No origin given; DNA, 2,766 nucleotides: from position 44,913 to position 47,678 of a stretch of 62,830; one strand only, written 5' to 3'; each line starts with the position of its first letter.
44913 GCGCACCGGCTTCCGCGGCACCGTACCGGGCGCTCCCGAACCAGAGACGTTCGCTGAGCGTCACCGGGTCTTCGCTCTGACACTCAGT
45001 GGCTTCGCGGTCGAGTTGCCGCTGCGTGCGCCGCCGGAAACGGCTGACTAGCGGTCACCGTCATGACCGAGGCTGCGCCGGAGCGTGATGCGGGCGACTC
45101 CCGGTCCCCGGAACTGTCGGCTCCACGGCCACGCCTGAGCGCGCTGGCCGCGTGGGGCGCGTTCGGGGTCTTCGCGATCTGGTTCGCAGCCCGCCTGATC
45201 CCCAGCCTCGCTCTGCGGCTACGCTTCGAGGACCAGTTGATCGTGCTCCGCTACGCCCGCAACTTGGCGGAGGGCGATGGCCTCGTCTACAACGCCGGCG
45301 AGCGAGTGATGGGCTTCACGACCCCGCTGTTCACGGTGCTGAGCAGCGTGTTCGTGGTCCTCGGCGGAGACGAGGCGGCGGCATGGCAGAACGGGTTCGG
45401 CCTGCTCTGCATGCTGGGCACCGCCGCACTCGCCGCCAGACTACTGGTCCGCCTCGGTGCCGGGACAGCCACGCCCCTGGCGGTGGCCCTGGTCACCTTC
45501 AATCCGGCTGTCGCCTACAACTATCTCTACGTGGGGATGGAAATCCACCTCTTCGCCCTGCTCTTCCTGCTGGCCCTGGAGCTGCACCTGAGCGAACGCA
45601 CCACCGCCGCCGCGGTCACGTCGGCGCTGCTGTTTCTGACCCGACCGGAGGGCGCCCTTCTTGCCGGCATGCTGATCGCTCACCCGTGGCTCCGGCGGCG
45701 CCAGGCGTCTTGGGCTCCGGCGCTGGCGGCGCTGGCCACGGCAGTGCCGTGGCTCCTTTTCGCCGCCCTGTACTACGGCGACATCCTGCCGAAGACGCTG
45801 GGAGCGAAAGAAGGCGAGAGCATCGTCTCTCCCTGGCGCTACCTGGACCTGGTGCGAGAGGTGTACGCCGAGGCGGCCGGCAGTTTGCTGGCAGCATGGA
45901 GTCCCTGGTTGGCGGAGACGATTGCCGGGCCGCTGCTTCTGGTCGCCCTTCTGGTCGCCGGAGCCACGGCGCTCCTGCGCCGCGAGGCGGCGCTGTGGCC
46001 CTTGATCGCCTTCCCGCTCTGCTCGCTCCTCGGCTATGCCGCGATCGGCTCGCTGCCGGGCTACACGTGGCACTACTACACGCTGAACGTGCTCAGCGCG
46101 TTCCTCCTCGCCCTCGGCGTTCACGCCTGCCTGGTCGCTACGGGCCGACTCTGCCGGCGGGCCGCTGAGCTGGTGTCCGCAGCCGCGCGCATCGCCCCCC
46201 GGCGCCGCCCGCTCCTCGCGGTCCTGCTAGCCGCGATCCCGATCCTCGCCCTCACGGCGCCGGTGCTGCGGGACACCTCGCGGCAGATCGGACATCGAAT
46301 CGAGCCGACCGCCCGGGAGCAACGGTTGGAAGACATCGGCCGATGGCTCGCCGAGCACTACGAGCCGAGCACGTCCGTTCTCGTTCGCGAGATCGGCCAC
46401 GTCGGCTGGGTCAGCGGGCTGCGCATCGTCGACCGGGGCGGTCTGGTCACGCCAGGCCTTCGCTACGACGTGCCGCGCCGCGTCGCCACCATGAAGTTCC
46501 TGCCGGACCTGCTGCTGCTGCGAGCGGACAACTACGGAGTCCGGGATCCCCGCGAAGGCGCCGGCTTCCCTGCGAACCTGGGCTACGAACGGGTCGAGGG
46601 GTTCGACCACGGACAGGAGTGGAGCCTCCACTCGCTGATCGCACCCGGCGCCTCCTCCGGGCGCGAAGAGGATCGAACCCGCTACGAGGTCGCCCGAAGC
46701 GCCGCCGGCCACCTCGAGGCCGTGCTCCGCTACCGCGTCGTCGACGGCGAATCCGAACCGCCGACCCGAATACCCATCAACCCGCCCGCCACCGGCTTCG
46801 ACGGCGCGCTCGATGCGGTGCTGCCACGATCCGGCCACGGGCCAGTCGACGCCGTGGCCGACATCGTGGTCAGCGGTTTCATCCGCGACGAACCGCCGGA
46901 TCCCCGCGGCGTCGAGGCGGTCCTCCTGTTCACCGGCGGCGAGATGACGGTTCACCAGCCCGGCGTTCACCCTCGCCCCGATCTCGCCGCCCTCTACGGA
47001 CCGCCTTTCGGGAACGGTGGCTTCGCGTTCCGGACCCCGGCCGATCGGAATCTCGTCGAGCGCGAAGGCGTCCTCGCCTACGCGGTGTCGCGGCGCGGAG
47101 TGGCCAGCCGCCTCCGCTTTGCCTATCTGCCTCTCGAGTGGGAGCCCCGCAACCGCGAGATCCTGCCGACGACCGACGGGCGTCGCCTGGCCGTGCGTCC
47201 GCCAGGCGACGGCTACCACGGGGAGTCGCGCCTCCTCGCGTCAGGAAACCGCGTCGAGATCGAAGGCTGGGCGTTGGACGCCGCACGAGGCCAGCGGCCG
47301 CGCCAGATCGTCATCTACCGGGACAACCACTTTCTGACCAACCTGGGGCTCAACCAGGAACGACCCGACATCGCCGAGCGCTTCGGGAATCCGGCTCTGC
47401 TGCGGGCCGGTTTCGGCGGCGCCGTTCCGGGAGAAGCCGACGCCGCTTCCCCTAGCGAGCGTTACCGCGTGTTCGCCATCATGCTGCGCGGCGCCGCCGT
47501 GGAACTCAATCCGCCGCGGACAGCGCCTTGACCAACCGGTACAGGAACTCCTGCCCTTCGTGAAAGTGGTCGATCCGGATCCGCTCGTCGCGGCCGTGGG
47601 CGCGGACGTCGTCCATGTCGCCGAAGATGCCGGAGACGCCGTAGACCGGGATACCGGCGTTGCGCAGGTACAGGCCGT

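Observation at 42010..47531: Two unrelated envelope-modifying enzymes share the same tandem C-terminal module: candidate new surface-glycopolymer decoration system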

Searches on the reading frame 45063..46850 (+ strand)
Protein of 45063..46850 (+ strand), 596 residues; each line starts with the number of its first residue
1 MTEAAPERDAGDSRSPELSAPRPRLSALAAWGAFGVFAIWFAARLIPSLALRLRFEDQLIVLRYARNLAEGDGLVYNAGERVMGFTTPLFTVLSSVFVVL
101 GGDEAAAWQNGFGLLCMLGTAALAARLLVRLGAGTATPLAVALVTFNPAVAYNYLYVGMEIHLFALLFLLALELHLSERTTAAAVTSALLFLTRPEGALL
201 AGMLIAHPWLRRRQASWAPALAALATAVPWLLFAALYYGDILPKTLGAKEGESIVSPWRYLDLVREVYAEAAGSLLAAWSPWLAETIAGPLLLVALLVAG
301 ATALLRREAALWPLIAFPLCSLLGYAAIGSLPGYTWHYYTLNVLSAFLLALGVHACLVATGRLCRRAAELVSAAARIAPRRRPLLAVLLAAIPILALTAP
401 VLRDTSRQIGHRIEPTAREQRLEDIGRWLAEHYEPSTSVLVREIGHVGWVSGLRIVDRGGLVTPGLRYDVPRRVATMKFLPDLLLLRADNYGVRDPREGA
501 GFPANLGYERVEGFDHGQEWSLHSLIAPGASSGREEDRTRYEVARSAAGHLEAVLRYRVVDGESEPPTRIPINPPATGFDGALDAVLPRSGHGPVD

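Call 27: search_protein_families(library=pfam, alignment_id=A2, max_evalue=0.01)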
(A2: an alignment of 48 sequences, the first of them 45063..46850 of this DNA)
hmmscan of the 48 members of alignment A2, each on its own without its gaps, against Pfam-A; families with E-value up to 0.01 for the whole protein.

A. member 1, window:45063-46850:+ (596 aa): 0 families

B. families by the number of members that match (of 48 scanned): 3 families
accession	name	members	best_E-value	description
PF13231.12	PMT_2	1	9.4e-05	Dolichyl-phosphate-mannose-protein mannosyltransferase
PF03901.23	Glyco_transf_22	1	0.00053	Alg9-like mannosyltransferase family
PF02516.20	STT3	1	0.001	Oligosaccharyl transferase STT3, N-terminal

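Call 33: search_solved_structures(query=A2, max_evalue=10, show_alignments=2)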
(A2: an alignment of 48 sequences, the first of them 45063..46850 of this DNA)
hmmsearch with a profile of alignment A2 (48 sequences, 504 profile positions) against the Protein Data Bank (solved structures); distinct sequences matched with E-value up to 10: 2.
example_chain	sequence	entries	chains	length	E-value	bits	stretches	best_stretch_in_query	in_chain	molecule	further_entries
9dlf_C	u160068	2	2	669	4.3e-27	98.4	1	14-338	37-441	Arabinosyltransferase AftB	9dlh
9ych_P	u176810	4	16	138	0.26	13.4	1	195-229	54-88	Hexon-interlacing protein IX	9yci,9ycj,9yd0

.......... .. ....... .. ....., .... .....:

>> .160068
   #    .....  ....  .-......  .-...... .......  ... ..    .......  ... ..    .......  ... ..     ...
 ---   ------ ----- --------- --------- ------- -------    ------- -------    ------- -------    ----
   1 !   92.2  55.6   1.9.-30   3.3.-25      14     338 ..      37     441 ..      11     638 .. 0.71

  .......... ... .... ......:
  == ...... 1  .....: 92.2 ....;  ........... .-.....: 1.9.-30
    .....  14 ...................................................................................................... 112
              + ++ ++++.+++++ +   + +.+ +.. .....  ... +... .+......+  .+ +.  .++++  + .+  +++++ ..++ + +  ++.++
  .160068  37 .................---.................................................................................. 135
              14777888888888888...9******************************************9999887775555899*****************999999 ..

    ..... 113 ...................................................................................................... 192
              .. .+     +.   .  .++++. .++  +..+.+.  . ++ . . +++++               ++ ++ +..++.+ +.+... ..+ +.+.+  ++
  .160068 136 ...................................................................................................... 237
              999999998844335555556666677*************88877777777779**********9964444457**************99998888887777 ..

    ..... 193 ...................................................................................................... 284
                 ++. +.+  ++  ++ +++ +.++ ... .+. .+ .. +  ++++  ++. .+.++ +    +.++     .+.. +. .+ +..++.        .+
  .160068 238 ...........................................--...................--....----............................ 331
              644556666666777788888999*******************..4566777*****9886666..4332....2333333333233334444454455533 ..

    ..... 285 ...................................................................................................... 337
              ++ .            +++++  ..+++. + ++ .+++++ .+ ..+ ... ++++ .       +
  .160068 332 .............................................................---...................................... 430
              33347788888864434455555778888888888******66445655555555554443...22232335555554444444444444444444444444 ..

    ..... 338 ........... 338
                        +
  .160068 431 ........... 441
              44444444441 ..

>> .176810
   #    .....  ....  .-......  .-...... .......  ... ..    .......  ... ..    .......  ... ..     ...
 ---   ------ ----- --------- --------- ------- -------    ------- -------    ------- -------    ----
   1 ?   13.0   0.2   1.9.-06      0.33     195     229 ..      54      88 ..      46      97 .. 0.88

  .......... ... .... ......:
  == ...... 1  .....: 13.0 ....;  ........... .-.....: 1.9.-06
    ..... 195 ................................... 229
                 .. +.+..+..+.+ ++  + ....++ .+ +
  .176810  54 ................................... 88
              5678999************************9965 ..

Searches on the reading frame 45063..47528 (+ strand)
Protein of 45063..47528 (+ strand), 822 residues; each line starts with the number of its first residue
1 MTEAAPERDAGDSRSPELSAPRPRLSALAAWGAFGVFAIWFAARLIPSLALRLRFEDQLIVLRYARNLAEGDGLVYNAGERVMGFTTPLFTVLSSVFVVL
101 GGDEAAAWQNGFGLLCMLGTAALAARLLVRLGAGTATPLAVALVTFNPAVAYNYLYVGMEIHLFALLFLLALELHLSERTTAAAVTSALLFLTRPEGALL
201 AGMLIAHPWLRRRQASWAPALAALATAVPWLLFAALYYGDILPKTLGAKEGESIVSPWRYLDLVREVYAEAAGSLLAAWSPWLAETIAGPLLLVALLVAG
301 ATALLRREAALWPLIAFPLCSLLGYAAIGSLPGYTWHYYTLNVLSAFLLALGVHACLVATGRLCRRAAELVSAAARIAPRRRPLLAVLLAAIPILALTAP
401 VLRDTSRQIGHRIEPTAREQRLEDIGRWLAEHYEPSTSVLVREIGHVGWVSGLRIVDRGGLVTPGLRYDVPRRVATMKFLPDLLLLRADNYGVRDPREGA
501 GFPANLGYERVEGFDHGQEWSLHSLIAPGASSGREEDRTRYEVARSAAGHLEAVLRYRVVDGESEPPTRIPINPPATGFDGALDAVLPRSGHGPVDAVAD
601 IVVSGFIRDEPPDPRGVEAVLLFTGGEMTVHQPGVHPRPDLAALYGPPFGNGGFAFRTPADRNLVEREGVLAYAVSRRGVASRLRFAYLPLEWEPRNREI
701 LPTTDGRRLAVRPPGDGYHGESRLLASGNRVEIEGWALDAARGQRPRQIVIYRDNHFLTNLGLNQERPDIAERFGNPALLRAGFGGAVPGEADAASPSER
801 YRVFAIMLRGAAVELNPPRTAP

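Call 4: search_protein_families(library=pfam, proteins=[window:45063-47528:+], max_evalue=1)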
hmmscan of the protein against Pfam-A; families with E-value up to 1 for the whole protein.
window:45063-47528:+ (822 aa): 0 families

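Call 5: search_protein_families(library=ncbifam, proteins=[window:45063-47528:+], max_evalue=1)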
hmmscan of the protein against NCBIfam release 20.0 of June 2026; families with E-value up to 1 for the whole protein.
window:45063-47528:+ (822 aa): 1 family
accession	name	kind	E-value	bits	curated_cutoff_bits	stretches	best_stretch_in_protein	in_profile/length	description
NF041481.1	beta_arabfuran_tase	equivalog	3.8e-07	28.5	1050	1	55-105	28-78/633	terminal beta-(1->2)-arabinofuranosyltransferase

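Call 8: search_solved_structures(query=window:45063-47528:+, max_evalue=10)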
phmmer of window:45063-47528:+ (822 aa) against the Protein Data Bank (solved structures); distinct sequences matched with E-value up to 10: 1.
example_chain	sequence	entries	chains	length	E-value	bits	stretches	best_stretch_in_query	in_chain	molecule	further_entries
7l15_A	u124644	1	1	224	0.76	11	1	53-163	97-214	T cell receptor mu chain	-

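Call 13: find_encoding_contigs(protein=window:45063-47528:+, flank=10000, max_places=5)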
Protein window:45063-47528:+ (822 aa): 3 contigs read that carry it; 1 place shown.
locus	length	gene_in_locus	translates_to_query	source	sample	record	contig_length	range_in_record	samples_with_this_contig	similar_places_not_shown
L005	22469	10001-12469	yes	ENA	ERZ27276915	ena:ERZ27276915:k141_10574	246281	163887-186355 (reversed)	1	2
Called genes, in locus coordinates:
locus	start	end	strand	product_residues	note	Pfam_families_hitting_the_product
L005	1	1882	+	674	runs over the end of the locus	PF12679:ABC2_membrane_2, PF12698:ABC2_membrane_3, PF02517:Rce1-like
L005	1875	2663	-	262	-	-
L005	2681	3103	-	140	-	PF01850:PIN (weak)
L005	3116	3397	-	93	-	PF02604:PhdYeFM_antitox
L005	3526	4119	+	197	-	PF01966:HD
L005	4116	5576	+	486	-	PF00884:Sulfatase, PF01663:Phosphodiest (weak), PF16347:SGSH_C (weak)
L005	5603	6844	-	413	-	PF04551:GcpE, PF26540:GcpE_C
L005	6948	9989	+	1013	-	PF01663:Phosphodiest (faint), PF00884:Sulfatase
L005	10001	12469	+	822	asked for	-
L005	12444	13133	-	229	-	PF07687:M20_dimer, PF01546:Peptidase_M20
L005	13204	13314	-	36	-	-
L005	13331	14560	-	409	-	PF01979:Amidohydro_1, PF07969:Amidohydro_3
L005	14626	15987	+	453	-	PF22429:HutF_N (weak), PF01979:Amidohydro_1, PF07969:Amidohydro_3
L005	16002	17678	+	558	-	PF17391:Urocanase_N, PF01175:Urocanase, PF17392:Urocanase_C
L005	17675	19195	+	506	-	PF00221:Lyase_aromatic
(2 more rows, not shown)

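Call 15: find_homologous_proteins(query=window:45063-47528:+, max_evalue=0.001)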
Query window:45063-47528:+ (822 aa): 117 proteins with E <= 0.001 among 8000 candidates.
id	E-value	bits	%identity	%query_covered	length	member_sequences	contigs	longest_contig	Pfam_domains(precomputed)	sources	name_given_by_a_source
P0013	0.0e+0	1827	100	100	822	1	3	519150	-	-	-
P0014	0.0e+0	1549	85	100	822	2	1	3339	-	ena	-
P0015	0.0e+0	1537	85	100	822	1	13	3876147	-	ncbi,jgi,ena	-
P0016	0.0e+0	1493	84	99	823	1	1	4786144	-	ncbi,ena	-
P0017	0.0e+0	1485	83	99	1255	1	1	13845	-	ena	-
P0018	0.0e+0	1483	82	100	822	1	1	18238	-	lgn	-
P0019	0.0e+0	1478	83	99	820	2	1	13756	-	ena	-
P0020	0.0e+0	1459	81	100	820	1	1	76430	-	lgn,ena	-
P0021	0.0e+0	1450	81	98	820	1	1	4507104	-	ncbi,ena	-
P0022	0.0e+0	1438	81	99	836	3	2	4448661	-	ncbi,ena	-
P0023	0.0e+0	1431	80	99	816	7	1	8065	-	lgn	-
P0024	0.0e+0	1424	80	99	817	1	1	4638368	-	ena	-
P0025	0.0e+0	1422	80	100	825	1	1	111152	-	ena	-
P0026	0.0e+0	1415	80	100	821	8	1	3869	-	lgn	-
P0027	0.0e+0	1414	79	99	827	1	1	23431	-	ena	-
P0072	7.0e-217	741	50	98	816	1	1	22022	-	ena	-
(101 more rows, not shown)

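Call 17: find_encoding_contigs(protein=P0072, flank=10000, max_places=2)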
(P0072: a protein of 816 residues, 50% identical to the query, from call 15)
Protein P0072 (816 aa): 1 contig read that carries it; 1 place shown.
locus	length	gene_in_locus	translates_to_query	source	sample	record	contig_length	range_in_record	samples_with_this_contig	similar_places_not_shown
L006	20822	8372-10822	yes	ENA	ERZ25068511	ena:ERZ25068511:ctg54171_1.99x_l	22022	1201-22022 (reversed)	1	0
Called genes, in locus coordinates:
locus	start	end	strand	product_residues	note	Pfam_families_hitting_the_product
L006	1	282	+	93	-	?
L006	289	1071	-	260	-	-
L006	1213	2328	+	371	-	PF01966:HD (weak), PF00884:Sulfatase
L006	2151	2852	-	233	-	-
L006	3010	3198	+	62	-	-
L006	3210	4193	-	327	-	PF04551:GcpE, PF26540:GcpE_C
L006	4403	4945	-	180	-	-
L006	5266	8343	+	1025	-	PF01663:Phosphodiest (faint), PF00884:Sulfatase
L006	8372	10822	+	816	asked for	-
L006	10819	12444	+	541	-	-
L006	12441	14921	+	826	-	-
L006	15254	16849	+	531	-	-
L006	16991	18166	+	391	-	PF13173:AAA_14, PF13635:DUF4143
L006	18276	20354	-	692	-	-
